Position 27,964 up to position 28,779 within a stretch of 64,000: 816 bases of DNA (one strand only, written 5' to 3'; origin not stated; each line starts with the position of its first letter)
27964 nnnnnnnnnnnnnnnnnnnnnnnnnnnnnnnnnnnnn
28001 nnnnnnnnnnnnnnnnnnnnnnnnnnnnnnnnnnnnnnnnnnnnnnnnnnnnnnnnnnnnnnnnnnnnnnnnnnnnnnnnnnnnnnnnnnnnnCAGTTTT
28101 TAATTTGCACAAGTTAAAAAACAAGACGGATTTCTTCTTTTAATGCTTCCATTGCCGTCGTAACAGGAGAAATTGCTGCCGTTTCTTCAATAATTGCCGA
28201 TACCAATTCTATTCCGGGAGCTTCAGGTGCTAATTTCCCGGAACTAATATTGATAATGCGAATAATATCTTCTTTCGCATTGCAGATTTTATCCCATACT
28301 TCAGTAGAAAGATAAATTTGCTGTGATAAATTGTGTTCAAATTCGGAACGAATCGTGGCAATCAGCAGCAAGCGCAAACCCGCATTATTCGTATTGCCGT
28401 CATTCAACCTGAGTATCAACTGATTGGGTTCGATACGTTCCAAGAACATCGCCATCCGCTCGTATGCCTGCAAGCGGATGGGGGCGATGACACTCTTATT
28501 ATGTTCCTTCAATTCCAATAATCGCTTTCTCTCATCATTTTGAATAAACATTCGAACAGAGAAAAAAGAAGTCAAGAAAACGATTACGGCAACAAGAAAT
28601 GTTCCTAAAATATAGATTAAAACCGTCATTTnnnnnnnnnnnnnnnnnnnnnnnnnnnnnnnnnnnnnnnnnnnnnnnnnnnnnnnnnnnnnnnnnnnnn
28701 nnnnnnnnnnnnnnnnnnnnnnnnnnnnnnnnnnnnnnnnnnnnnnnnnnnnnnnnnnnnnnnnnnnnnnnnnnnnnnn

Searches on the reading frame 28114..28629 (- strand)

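Call 66: search_protein_families(library=pfam, proteins=[window:28114-28629:-], max_evalue=0.00001)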
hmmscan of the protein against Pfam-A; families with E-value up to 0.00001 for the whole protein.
window:28114-28629:- (171 aa): 1 family
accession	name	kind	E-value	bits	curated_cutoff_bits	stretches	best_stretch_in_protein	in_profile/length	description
PF25589.1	DUF7935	-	3.5e-53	180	27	1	4-168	3-169/171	Family of unknown function (DUF7935)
